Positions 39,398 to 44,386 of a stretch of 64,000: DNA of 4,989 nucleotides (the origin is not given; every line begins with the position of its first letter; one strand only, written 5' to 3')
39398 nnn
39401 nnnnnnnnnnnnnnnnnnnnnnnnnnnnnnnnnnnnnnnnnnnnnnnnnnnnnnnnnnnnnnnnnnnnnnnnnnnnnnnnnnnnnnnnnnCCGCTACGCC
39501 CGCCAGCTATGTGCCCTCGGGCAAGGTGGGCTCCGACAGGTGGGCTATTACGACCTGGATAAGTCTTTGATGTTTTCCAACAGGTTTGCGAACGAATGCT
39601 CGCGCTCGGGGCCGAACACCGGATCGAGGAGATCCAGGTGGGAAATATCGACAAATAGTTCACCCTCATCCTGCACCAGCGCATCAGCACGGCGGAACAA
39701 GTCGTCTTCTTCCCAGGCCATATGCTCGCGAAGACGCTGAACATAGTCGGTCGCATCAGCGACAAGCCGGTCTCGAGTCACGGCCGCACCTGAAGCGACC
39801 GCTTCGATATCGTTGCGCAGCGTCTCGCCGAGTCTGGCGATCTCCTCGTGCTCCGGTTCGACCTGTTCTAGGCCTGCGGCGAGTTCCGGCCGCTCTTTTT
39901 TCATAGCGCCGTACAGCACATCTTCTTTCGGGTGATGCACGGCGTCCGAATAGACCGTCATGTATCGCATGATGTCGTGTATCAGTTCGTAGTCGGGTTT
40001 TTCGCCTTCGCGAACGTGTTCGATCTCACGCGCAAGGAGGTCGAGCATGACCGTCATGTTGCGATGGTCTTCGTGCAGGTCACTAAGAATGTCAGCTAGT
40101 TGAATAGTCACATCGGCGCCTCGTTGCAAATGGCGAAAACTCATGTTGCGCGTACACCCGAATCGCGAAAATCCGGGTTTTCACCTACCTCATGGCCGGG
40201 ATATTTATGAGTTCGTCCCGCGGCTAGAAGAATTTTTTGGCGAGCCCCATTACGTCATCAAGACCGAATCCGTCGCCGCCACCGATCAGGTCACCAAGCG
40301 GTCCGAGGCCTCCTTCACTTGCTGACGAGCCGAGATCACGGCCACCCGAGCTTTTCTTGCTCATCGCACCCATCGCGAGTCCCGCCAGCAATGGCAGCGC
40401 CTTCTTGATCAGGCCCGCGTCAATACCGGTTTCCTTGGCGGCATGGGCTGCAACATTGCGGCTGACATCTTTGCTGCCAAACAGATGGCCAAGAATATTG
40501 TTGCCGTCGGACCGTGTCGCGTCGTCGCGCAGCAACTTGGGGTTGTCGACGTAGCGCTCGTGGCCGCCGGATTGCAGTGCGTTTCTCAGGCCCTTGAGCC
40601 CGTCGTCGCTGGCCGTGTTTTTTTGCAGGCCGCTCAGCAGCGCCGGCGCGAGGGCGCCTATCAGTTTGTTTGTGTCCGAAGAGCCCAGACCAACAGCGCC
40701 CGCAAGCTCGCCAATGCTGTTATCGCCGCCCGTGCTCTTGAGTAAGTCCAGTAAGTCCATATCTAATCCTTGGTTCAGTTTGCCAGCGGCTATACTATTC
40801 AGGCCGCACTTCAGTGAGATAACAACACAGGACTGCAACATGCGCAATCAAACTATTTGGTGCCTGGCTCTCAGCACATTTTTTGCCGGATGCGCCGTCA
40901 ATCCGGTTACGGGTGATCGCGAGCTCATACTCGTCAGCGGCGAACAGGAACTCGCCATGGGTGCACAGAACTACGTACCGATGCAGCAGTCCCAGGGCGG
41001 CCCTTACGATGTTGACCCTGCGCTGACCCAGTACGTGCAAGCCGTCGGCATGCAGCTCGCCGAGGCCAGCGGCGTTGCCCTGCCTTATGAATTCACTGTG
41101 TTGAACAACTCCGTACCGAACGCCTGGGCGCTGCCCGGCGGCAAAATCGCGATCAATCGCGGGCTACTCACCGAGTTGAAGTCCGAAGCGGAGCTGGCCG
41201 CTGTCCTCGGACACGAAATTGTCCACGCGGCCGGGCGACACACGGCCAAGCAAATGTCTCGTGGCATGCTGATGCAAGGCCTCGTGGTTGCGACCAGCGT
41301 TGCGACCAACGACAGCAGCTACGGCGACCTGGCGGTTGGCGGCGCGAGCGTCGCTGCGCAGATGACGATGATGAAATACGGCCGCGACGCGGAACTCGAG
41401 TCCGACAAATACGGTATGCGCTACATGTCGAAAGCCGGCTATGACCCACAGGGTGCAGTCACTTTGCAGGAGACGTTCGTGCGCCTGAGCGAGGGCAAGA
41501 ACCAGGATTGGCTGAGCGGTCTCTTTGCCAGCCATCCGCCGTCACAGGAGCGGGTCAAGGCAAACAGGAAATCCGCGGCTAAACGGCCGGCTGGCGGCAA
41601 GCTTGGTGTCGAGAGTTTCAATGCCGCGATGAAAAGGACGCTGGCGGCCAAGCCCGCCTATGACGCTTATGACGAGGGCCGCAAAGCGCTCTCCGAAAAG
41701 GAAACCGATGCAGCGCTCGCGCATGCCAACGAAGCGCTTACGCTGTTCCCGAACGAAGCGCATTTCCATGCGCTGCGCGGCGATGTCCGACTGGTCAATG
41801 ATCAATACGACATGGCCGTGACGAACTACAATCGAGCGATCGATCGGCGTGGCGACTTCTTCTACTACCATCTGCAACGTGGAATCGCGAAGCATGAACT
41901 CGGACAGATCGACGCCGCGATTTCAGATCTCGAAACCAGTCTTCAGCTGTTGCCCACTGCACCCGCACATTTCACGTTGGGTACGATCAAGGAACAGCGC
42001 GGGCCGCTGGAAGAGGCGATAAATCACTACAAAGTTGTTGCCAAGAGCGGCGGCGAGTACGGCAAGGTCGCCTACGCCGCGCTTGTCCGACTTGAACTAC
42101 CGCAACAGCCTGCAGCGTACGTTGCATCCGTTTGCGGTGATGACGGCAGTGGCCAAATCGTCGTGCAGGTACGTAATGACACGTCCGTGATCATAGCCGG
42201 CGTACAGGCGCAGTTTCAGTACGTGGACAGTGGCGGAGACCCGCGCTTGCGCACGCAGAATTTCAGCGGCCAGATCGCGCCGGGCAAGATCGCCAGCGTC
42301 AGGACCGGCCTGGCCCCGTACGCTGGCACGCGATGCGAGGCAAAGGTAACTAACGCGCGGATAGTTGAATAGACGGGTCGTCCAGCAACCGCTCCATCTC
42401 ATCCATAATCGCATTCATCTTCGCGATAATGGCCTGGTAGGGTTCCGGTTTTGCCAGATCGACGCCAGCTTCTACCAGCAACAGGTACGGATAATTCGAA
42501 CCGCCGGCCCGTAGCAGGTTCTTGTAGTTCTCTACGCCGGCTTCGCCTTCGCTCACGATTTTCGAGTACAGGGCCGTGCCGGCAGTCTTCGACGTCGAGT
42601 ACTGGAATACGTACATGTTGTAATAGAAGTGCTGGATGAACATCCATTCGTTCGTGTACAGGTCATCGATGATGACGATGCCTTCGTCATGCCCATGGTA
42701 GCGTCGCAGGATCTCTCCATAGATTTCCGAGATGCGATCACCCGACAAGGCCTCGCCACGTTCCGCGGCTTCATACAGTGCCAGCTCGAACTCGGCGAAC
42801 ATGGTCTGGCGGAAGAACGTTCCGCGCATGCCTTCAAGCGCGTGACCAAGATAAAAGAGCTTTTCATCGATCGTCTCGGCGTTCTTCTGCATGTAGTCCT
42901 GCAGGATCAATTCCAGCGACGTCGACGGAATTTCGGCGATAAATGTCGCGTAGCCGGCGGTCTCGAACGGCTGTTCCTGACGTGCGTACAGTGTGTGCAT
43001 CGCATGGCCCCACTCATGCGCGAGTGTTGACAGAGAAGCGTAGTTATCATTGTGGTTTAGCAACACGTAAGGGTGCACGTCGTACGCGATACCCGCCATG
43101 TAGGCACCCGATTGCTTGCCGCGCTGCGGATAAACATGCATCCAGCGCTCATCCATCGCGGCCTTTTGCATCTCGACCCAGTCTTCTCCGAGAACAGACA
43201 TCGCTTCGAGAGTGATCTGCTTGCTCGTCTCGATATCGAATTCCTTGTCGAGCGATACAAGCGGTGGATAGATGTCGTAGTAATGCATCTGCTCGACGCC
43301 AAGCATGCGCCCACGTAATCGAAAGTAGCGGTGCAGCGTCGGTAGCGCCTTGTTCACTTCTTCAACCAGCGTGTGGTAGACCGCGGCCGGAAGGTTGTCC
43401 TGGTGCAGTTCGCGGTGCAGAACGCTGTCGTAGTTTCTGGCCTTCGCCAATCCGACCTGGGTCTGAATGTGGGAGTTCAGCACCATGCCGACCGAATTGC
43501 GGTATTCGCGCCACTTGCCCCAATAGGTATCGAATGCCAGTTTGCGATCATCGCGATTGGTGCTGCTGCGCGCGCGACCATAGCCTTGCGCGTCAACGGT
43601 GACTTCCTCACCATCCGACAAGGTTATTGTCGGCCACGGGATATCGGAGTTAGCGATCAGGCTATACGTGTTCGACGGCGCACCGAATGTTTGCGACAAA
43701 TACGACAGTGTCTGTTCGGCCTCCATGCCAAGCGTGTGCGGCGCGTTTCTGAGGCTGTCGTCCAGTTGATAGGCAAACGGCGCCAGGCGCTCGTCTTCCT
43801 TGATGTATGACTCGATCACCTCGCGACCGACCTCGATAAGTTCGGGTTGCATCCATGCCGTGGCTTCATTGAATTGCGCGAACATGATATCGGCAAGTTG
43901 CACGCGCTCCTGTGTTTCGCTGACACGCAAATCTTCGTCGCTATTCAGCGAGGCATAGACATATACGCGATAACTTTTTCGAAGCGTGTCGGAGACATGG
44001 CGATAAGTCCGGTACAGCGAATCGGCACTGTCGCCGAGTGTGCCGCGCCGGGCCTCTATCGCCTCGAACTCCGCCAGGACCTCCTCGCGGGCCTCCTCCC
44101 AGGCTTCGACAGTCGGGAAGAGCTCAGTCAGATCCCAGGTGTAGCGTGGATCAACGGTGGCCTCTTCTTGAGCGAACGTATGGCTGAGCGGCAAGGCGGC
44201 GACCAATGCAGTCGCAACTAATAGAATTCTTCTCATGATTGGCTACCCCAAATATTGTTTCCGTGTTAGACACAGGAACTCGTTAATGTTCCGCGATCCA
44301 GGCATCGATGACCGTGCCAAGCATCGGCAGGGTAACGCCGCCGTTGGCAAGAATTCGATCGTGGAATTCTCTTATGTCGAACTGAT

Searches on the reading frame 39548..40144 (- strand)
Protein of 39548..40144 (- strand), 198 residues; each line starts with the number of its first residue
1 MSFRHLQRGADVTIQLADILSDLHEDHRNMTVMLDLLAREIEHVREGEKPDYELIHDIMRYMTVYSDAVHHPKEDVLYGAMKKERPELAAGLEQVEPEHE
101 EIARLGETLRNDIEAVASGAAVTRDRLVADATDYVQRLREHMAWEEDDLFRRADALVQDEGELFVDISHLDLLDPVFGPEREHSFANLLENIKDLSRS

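Call 56: search_protein_families(library=pfam, proteins=[window:39548-40144:-], max_evalue=0.001)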
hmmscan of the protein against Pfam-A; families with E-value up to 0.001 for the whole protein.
window:39548-40144:- (198 aa): 1 family
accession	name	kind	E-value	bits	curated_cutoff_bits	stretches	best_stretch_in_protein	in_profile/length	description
PF01814.28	Hemerythrin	-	3.1e-14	54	25.3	1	19-152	2-126/127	Hemerythrin HHE cation binding domain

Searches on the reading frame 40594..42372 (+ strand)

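Call 56: search_protein_families(library=pfam, proteins=[window:40594-42372:+], max_evalue=0.001)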
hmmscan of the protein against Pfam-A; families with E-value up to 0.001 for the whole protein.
window:40594-42372:+ (592 aa): 11 families
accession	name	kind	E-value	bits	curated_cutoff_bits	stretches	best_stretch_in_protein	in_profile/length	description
PF01435.24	Peptidase_M48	-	1.5e-36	126.4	20.3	1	143-325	2-183/186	Peptidase family M48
PF00515.34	TPR_1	-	4.3e-10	39.4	27.8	0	426-455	4-33/34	Tetratricopeptide repeat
PF07719.23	TPR_2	-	6.5e-10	38.8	27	0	424-455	2-33/34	Tetratricopeptide repeat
PF13414.12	TPR_11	-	3.3e-09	36.7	26.8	0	404-437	9-42/42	TPR repeat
PF13432.12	TPR_16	-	4.5e-06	27.4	32.7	0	359-418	1-60/65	Tetratricopeptide repeat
PF13371.12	TPR_9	-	2.5e-05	24.6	35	0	428-457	34-63/73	Tetratricopeptide repeat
PF13424.12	TPR_12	-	3.1e-05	24.5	30.1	0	428-480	8-69/77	Tetratricopeptide repeat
PF13181.12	TPR_8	-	0.0001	22.6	25.7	0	426-452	4-30/34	Tetratricopeptide repeat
PF13428.12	TPR_14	-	0.00028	21.7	23.5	0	367-394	13-40/44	Tetratricopeptide repeat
PF13431.12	TPR_17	-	0.0008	19.9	24.4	0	412-443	2-33/34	Tetratricopeptide repeat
PF14559.12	TPR_19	-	0.00086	20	25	0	365-420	1-56/68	Tetratricopeptide repeat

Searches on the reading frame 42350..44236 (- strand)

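Call 56: search_protein_families(library=pfam, proteins=[window:42350-44236:-], max_evalue=0.001)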
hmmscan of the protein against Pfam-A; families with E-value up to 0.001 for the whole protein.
window:42350-44236:- (628 aa): 2 families
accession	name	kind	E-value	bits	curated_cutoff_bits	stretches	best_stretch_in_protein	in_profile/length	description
PF01432.26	Peptidase_M3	-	4e-63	214.8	27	1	224-603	4-454/457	Peptidase family M3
PF08439.15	Peptidase_M3_N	-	2.5e-16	60.1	25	1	132-199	1-68/70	Oligopeptidase F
